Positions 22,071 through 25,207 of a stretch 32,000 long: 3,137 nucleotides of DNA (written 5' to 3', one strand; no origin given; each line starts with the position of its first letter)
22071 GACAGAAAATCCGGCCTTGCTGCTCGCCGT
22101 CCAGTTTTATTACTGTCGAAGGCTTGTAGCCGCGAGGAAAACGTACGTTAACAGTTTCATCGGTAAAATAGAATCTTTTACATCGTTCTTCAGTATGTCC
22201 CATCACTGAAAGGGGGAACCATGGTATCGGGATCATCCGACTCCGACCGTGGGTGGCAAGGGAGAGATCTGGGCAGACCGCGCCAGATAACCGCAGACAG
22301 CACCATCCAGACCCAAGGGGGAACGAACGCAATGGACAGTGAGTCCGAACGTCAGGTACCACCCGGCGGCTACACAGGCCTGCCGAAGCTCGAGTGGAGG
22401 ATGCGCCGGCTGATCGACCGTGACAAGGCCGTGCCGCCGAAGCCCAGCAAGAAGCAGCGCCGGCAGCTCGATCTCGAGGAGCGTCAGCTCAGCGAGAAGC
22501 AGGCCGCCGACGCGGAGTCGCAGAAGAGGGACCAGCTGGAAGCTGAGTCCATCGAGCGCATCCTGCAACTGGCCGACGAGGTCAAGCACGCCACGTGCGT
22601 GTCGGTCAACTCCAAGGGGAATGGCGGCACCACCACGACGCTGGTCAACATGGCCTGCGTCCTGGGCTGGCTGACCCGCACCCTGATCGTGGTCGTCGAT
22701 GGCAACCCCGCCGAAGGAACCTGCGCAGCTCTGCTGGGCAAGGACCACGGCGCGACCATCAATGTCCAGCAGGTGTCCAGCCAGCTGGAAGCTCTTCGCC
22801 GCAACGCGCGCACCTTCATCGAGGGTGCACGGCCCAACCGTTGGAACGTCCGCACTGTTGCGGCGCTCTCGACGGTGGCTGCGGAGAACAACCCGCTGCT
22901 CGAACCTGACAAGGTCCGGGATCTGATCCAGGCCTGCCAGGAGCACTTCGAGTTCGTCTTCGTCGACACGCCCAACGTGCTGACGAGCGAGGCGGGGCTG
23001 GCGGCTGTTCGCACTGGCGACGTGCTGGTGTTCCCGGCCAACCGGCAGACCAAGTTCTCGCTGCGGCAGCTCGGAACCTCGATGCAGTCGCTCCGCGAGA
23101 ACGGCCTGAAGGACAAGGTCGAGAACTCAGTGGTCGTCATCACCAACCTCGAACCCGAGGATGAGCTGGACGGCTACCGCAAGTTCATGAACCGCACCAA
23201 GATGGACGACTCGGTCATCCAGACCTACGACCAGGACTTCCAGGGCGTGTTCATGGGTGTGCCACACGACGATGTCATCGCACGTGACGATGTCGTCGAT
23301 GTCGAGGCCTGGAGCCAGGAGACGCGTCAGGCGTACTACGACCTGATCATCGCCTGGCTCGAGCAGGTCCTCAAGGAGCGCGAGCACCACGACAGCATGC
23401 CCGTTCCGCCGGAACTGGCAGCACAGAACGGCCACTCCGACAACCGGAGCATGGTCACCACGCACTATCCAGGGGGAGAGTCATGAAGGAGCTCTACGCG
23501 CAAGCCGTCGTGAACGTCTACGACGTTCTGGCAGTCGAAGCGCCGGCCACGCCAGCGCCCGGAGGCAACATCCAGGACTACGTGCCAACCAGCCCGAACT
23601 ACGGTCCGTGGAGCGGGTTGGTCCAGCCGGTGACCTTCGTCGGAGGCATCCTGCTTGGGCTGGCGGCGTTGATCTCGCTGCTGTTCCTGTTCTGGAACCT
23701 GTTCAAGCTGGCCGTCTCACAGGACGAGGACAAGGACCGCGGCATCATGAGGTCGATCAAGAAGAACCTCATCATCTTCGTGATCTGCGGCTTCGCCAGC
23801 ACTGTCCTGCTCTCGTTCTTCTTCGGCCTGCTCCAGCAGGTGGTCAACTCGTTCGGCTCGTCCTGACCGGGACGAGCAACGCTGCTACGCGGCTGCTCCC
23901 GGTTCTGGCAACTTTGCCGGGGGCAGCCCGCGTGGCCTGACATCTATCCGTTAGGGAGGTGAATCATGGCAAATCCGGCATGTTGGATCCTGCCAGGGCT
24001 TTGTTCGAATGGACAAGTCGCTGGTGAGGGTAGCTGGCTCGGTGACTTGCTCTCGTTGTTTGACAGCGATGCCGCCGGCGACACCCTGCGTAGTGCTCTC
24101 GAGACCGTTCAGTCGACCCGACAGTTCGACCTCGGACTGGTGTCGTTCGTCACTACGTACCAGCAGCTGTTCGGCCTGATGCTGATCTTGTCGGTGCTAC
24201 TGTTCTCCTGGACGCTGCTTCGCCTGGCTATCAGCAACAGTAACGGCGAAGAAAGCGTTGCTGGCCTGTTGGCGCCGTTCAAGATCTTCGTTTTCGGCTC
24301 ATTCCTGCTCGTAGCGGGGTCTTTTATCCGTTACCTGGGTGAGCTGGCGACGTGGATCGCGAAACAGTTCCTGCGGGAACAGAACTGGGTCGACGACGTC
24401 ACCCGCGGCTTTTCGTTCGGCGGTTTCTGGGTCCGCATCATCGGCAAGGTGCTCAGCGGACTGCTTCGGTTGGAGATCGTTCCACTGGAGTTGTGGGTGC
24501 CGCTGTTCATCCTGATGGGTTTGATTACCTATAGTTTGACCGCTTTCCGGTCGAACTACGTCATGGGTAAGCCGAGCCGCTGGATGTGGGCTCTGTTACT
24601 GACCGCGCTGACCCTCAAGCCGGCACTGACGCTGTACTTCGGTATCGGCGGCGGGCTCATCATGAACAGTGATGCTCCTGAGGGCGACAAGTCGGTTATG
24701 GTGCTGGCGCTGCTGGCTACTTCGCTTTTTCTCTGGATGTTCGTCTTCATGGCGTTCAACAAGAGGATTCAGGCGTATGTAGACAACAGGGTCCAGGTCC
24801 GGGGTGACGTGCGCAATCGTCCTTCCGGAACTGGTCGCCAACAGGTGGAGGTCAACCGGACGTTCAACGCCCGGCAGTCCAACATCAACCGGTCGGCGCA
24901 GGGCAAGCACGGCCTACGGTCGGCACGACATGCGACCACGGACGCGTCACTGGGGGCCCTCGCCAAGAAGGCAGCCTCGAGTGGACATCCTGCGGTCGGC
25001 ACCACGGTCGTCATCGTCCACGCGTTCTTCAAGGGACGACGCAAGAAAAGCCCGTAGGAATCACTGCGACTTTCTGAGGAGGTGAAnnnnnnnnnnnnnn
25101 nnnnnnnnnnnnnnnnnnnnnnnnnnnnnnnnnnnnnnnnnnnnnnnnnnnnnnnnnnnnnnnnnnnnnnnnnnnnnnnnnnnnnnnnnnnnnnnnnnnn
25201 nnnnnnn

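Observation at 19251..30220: An ~11 kb high-GC island wedged between tRNA-Val and rpoD in a ~50% GC backbone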

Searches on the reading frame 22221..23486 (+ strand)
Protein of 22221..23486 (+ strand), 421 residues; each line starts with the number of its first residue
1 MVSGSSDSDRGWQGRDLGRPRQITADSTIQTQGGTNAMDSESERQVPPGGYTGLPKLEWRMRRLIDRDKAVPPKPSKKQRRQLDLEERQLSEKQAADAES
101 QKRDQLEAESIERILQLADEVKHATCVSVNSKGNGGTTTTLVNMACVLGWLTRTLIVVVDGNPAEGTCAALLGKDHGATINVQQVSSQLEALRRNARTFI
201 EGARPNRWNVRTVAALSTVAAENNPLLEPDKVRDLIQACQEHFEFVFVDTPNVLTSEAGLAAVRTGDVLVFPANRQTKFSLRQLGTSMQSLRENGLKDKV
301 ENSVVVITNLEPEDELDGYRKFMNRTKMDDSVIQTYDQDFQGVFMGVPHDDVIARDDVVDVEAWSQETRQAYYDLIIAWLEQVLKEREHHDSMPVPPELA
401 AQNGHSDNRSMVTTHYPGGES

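Call 5: search_protein_families(library=pfam, proteins=[window:22221-23486:+], max_evalue=0.01)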
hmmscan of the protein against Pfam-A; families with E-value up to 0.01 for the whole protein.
window:22221-23486:+ (421 aa): 1 family
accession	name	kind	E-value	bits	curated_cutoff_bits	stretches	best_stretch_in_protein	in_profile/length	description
PF13614.12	AAA_31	-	0.00092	19.6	27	1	129-282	7-155/177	AAA domain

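Call 10: search_protein_families(library=ncbifam, proteins=[window:22221-23486:+], max_evalue=0.1)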
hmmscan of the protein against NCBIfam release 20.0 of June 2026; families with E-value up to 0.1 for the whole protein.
window:22221-23486:+ (421 aa): 7 families
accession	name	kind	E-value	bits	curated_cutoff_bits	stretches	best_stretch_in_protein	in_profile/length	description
NF007350.0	PRK09841.1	equivalog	9e-06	24.1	1248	1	217-303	615-702/726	tyrosine-protein kinase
TIGR03815.1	CpaE_hom_Actino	equivalog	0.00011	21.5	154.45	1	118-271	105-252/340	septum site-determining protein Ssd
TIGR01969.1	minD_arch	subfamily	0.00026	20.3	201.75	1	129-268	6-133/251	cell division ATPase MinD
TIGR01007.1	eps_fam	subfamily_domain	0.00047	19.8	108.05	1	121-283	17-170/204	polysaccharide biosynthesis tyrosine autokinase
NF041546.1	ParA_partition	equivalog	0.00082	19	180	1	230-313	64-145/203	ParA family partition ATPase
TIGR01968.1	minD_bact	equivalog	0.0015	18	212.9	1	130-270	8-139/261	septum site-determining protein MinD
NF008568.0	PRK11519.1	equivalog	0.0039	15.4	1068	1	136-299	539-691/720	tyrosine-protein kinase Wzc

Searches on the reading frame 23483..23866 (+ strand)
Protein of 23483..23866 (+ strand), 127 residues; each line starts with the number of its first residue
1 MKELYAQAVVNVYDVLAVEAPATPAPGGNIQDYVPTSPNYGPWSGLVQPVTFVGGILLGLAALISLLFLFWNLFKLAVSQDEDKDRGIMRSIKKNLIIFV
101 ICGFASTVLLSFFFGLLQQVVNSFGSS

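Call 5: search_protein_families(library=pfam, proteins=[window:23483-23866:+], max_evalue=0.01)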
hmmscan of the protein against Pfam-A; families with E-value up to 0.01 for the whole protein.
window:23483-23866:+ (127 aa): 2 families
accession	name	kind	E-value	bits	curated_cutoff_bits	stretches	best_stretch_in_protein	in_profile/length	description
PF18895.5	T4SS_pilin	-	0.00077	19.9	26.6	1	55-108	14-67/71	Type IV secretion system pilin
PF10320.15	7TM_GPCR_Srsx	-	0.0051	16.7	24.1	1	60-118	156-215/257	Serpentine type 7TM GPCR chemoreceptor Srsx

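Call 10: search_protein_families(library=ncbifam, proteins=[window:23483-23866:+], max_evalue=0.1)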
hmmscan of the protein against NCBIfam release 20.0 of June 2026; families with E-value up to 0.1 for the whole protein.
window:23483-23866:+ (127 aa): 3 families
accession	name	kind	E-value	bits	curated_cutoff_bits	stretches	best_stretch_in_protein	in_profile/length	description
NF045849.1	ICE_MMCAP2_0565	equivalog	1.4e-05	24.7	40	1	53-110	16-74/80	Mbov_0395 family pilin-like conjugal transfer protein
NF045889.1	ICE_Mbov_0396_TM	equivalog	0.0028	17.2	70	1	56-126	58-127/306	Mbov_0396 family ICE element transmembrane protein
NF000145.1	vanZ-F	exception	0.012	15.9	375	1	60-117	147-202/206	glycopeptide resistance protein VanZ-F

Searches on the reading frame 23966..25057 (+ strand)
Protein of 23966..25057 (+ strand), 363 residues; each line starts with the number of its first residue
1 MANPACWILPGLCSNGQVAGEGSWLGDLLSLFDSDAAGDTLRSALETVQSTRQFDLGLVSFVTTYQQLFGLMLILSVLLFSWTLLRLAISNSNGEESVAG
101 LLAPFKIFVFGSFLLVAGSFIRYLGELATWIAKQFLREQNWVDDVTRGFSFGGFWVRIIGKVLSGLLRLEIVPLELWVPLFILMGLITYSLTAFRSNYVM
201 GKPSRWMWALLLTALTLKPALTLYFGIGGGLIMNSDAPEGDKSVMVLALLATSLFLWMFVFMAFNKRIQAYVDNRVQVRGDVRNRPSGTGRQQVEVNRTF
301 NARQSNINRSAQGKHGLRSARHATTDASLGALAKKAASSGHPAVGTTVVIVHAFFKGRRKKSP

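Call 5: search_protein_families(library=pfam, proteins=[window:23966-25057:+], max_evalue=0.01)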
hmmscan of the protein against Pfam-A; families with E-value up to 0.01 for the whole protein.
window:23966-25057:+ (363 aa): 0 families

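Call 10: search_protein_families(library=ncbifam, proteins=[window:23966-25057:+], max_evalue=0.1)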
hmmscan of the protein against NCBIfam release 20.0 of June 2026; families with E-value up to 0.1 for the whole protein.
window:23966-25057:+ (363 aa): 0 families

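Call 89: search_protein_families(library=pfam, proteins=[window:23966-25057:+], max_evalue=1)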
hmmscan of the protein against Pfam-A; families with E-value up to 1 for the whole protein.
window:23966-25057:+ (363 aa): 1 family
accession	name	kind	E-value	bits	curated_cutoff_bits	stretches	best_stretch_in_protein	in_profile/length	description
PF07895.16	DUF1673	-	0.39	11.1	30.4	1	63-140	80-158/204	Protein of unknown function (DUF1673)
